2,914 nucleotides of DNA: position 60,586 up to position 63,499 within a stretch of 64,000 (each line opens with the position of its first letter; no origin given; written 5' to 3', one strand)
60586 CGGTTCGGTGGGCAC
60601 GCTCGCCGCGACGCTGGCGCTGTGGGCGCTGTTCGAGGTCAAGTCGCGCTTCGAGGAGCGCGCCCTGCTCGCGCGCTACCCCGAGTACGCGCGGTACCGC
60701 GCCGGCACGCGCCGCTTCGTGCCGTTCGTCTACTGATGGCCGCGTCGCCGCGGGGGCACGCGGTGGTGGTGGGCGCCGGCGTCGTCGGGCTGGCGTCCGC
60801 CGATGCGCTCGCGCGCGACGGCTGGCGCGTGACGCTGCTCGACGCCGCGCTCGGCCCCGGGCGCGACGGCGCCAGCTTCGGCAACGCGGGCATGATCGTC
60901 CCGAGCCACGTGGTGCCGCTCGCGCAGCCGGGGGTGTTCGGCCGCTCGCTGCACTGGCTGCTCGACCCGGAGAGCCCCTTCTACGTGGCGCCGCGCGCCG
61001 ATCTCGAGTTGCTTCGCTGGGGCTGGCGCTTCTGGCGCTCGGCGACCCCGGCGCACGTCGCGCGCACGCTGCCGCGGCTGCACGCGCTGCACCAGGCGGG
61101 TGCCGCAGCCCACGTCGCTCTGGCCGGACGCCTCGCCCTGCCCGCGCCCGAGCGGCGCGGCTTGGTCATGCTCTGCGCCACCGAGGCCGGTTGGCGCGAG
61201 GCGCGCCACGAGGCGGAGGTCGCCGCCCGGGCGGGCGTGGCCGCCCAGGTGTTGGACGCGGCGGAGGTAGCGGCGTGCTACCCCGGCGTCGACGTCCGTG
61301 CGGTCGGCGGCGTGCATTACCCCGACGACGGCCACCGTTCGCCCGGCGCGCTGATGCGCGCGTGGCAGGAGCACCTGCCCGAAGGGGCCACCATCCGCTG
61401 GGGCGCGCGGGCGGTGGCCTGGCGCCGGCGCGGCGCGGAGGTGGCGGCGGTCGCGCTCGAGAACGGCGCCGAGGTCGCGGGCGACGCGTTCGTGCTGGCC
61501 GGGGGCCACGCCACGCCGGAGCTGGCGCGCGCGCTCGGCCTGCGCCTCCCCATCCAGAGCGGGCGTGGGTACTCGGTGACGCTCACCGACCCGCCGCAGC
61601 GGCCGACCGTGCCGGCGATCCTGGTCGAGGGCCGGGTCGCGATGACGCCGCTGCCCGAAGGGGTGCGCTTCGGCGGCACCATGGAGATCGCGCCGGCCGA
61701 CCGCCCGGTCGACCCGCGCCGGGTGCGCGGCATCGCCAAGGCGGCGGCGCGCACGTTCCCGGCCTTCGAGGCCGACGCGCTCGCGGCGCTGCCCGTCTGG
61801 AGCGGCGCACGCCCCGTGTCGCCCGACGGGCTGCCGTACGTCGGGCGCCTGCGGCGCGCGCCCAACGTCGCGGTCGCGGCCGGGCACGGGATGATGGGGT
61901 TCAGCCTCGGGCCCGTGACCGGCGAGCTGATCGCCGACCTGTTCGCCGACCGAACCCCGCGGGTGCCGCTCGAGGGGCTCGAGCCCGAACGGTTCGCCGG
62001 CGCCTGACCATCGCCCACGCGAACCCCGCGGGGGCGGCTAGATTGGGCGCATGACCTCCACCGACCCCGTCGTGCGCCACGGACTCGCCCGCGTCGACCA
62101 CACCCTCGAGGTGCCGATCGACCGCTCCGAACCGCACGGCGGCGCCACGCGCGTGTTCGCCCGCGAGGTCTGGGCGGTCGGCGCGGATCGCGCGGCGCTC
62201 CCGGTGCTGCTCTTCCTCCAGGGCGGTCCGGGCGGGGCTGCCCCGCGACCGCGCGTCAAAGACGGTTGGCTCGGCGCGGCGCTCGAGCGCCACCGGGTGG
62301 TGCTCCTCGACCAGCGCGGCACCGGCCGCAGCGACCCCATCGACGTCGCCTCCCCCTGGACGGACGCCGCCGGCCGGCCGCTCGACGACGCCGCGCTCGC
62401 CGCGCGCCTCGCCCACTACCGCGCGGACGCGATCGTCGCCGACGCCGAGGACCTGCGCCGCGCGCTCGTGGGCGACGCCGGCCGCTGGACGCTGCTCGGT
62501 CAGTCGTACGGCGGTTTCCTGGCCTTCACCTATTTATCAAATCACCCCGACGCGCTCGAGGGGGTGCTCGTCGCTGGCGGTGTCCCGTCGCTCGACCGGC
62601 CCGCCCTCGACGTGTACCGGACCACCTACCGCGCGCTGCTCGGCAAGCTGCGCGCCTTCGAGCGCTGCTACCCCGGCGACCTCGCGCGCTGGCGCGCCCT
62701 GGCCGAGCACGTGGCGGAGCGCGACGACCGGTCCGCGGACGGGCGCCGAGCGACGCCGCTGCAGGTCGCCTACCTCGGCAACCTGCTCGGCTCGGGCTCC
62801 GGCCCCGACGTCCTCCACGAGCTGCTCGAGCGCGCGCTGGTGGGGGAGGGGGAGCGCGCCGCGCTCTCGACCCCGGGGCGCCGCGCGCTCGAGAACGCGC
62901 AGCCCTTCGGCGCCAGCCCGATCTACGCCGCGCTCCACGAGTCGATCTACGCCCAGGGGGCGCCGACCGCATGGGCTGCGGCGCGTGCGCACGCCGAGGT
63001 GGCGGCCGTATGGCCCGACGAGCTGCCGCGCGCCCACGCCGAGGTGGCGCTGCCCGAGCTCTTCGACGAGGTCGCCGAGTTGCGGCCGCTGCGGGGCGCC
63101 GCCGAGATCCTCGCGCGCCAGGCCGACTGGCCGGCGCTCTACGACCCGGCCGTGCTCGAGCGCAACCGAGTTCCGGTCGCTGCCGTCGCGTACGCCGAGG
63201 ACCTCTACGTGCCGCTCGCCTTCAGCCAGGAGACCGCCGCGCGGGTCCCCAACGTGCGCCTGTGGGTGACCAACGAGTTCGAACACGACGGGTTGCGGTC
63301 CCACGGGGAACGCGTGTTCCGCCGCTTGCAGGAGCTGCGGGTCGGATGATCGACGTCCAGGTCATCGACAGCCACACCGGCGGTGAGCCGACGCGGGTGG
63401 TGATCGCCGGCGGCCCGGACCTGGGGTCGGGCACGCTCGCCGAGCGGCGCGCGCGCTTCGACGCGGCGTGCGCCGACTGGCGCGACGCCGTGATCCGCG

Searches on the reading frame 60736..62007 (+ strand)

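Call 66: search_protein_families(library=pfam, proteins=[window:60736-62007:+], max_evalue=0.0001)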
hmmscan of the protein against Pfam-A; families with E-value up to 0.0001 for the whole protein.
window:60736-62007:+ (423 aa): 4 families
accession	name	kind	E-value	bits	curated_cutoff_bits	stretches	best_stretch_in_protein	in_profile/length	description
PF01266.30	DAO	-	2e-58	199.1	27.9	1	9-402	2-353/353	FAD dependent oxidoreductase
PF07992.20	Pyr_redox_2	-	1.6e-06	28.2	26.1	0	7-38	143-174/291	Pyridine nucleotide-disulphide oxidoreductase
PF13450.12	NAD_binding_8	-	1.4e-05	25.7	21.9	1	11-52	1-42/68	NAD(P)-binding Rossmann-like domain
PF03486.20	HI0933_like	-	5.1e-05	23.3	50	0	9-43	3-37/244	HI0933-like protein Rossmann domain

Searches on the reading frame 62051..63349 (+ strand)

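Call 66: search_protein_families(library=pfam, proteins=[window:62051-63349:+], max_evalue=0.0001)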
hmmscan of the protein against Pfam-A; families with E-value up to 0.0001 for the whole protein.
window:62051-63349:+ (432 aa): 2 families
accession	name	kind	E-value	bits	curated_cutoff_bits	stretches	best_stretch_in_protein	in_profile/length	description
PF00561.26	Abhydrolase_1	-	5.2e-17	62.8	25.8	1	51-177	1-102/245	alpha/beta hydrolase fold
PF12146.15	Hydrolase_4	-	4.7e-07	29.8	27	1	82-182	33-114/239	Serine aminopeptidase, S33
